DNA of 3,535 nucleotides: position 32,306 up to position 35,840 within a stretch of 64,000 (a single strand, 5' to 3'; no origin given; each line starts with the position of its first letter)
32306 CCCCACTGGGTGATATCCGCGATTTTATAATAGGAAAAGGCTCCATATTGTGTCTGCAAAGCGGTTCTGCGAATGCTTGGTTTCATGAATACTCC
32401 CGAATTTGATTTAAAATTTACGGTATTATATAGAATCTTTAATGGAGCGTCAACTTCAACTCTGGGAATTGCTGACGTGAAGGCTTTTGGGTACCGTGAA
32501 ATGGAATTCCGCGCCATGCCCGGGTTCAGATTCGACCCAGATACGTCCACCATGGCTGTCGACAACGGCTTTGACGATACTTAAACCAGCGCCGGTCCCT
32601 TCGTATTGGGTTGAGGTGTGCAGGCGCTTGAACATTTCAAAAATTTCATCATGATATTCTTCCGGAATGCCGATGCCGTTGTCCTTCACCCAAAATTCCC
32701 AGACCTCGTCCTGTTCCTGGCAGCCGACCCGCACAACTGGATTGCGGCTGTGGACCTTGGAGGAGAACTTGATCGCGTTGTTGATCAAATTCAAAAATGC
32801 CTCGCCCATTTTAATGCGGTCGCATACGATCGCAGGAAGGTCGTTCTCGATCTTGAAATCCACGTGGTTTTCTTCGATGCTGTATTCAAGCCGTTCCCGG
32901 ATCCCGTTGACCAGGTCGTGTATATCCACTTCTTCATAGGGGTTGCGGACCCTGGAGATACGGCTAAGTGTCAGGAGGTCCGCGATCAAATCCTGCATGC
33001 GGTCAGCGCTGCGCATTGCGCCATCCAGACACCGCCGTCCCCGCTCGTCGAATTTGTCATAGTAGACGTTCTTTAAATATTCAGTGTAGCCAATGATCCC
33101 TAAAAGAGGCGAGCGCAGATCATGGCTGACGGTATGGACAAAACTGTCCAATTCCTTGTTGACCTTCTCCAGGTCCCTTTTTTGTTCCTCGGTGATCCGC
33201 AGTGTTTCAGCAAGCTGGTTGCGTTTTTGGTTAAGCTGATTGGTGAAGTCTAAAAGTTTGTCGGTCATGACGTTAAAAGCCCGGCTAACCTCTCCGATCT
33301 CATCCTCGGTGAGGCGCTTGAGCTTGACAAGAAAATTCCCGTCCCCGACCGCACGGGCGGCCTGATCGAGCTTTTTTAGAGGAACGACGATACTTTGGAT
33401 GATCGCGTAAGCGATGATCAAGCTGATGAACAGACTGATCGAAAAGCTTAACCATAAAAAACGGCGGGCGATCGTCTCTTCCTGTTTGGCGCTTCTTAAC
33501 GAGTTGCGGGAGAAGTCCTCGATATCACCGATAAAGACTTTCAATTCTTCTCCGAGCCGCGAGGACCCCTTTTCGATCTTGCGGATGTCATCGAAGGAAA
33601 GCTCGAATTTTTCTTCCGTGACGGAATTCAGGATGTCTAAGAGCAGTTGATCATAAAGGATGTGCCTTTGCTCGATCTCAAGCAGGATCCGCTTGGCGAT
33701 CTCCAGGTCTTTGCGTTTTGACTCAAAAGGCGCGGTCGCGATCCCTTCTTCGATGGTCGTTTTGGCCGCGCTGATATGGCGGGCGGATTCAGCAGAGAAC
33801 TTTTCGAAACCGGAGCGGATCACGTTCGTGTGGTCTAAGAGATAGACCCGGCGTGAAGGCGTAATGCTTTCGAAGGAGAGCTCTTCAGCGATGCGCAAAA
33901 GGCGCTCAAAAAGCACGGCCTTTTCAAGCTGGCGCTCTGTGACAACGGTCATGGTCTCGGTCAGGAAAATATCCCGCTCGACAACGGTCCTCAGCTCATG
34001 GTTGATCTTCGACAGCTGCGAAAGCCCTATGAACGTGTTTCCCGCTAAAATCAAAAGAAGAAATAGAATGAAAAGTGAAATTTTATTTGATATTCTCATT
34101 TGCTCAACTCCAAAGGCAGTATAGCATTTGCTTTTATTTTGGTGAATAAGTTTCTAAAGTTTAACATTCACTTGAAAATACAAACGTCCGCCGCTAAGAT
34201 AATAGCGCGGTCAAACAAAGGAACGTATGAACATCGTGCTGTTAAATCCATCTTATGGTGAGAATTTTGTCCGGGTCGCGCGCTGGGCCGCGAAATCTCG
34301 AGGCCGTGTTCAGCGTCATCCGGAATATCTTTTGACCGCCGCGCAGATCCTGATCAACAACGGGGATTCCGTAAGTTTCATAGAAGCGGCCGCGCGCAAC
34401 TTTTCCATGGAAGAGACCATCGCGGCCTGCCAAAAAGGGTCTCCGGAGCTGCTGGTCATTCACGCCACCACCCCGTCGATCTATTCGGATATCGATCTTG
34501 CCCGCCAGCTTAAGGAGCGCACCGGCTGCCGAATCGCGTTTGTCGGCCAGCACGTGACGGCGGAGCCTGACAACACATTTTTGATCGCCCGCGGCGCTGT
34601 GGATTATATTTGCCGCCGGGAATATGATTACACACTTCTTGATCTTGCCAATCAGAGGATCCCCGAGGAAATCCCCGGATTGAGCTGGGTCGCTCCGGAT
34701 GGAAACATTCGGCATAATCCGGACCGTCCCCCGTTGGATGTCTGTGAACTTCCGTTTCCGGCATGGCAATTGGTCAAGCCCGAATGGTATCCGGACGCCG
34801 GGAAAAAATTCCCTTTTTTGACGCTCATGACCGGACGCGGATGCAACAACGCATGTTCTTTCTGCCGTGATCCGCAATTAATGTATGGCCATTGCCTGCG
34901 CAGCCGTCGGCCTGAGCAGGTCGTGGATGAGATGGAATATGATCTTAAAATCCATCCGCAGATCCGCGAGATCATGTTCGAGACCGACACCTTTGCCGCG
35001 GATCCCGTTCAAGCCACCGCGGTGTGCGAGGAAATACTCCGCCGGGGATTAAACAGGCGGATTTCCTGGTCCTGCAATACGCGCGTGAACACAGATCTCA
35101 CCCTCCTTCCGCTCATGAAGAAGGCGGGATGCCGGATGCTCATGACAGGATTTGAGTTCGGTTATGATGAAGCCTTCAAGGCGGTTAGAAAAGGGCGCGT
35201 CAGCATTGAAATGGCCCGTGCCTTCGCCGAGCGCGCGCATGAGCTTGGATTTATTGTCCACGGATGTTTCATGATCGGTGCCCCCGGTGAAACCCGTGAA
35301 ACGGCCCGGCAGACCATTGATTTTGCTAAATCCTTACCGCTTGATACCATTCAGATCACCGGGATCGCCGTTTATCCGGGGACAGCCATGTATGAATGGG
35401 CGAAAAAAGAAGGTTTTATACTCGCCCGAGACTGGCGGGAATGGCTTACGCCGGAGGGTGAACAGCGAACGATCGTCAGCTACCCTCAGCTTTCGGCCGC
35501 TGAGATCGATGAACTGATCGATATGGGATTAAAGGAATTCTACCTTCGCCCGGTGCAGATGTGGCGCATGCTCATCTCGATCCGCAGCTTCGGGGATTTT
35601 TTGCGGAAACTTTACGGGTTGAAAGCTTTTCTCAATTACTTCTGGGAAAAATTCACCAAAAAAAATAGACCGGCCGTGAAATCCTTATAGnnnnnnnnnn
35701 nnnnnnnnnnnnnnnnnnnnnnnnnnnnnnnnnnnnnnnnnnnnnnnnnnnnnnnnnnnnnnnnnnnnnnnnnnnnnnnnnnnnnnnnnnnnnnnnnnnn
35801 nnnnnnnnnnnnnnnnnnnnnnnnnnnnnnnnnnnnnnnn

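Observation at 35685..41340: ECF sigma, anti-sigma fused to a VWA domain, a secreted beta-rich protein and a class II photolyase in one co-directional block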

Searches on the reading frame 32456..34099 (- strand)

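Call 3: search_protein_families(library=pfam, proteins=[window:32456-34099:-], max_evalue=0.01)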
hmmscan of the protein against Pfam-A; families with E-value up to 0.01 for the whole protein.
window:32456-34099:- (547 aa): 6 families
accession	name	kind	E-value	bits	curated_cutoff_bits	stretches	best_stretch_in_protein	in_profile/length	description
PF02518.31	HATPase_c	-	1.2e-27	97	26.4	1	427-538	2-109/111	Histidine kinase-, DNA gyrase B-, and HSP90-like ATPase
PF00512.31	HisKA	-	5.2e-16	58.9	26.9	1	318-381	3-63/66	His Kinase A (phospho-acceptor) domain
PF00672.30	HAMP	-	1.8e-10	41.4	25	1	233-283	2-52/53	HAMP domain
PF14501.12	HATPase_c_5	-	4.4e-06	27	22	1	433-525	8-91/102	GHKL domain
PF12729.13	4HB_MCP_1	-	0.00081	19.4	27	1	1-62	2-63/181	Four helix bundle sensory module for signal transduction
PF13589.12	HATPase_c_3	-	0.0086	16.5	25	0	431-500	3-63/137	Histidine kinase-, DNA gyrase B-, and HSP90-like ATPase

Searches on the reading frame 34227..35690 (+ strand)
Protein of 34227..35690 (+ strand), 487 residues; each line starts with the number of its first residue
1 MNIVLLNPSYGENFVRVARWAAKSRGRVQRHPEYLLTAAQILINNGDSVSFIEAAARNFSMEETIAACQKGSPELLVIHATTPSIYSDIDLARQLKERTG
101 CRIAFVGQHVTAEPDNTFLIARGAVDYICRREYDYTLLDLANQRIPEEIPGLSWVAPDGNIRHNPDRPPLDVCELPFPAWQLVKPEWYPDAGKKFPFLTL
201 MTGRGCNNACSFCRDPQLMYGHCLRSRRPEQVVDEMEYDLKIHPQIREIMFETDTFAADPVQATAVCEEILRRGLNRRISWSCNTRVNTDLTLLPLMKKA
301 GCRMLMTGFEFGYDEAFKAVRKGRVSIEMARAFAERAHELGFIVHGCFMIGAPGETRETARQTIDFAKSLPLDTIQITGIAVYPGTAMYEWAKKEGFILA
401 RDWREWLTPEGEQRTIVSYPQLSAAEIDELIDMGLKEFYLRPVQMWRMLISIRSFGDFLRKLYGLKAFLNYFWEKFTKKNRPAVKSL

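Call 3: search_protein_families(library=pfam, proteins=[window:34227-35690:+], max_evalue=0.01)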
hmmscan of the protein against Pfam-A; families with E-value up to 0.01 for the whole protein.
window:34227-35690:+ (487 aa): 2 families
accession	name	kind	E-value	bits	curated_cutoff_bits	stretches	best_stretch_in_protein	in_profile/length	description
PF04055.27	Radical_SAM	-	4.9e-19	69.5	29.5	1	202-367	3-166/166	Radical SAM superfamily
PF02310.24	B12-binding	-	4e-06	27.1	32.1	1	37-140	19-120/121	B12 binding domain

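Call 4: search_protein_families(library=ncbifam, proteins=[window:34227-35690:+], max_evalue=0.01)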
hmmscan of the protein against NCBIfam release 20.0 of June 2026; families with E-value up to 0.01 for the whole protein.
window:34227-35690:+ (487 aa): 24 families
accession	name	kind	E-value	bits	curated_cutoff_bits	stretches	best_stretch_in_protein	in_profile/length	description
TIGR03471.1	HpnJ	equivalog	7.1e-104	348.3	577.6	1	8-472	9-467/472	hopanoid biosynthesis associated radical SAM protein HpnJ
TIGR02026.1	BchE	equivalog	2.2e-25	89.5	481.35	1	29-470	19-457/497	magnesium-protoporphyrin IX monomethyl ester anaerobic oxidative cyclase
TIGR04072.2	rSAM_ladder_B12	equivalog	6.3e-25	87.7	360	1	197-400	180-380/443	lipid biosynthesis B12-binding/radical SAM protein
NF050148.1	rSAM_ApyD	equivalog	4.5e-24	84.8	750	1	79-390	81-391/645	RiPP biosynthesis radical SAM protein ApyD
NF033070.1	rSAM_AprD4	equivalog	3.7e-20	72.3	500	1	146-399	145-397/456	AprD4 family radical SAM diol-dehydratase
TIGR04479.1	bcpD_PhpK_rSAM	subfamily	1.5e-19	69.7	600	1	196-369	240-408/504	PhpK family radical SAM P-methyltransferase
TIGR04385.1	B12_rSAM_cofa1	equivalog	2.9e-19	69.6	450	1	137-398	138-400/438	B12 lower ligand biosynthesis radical SAM protein BzaD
NF038361.1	rSAM_Sden_1168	equivalog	4.5e-19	68.4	575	1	124-399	198-480/560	Sden_1168 family B12-binding radical SAM P-methyltransferase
TIGR04367.1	HpnR_B12_rSAM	equivalog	7.1e-16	57.8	650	1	39-404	29-383/490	hopanoid C-3 methylase HpnR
TIGR04014.1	B12_SAM_MJ_0865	equivalog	4.4e-15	55.4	360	1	90-390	59-356/434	methyl-coenzyme M reductase glutamine C-methyltransferase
TIGR03975.1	rSAM_ocin_1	subfamily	3.2e-12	45.8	281.85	1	56-366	113-426/606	RiPP maturation radical SAM C-methyltransferase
TIGR04295.1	B12_rSAM_oligo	hypoth_equivalog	2.5e-09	36.3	400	1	32-320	25-312/422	TIGR04295 family B12-binding domain-containing radical SAM protein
TIGR04013.1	B12_SAM_MJ_1487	hypoth_equivalog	3.7e-09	35.9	251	1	58-239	28-192/382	TIGR04013 family B12-binding domain/radical SAM domain-containing protein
TIGR04428.1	B12_rSAM_trp_MT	equivalog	3.2e-08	32.4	500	1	200-383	219-412/558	tryptophan 2-C-methyltransferase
TIGR00089.1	TIGR00089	subfamily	9.7e-07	27.9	251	1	203-392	146-340/429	MiaB/RimO family radical SAM methylthiotransferase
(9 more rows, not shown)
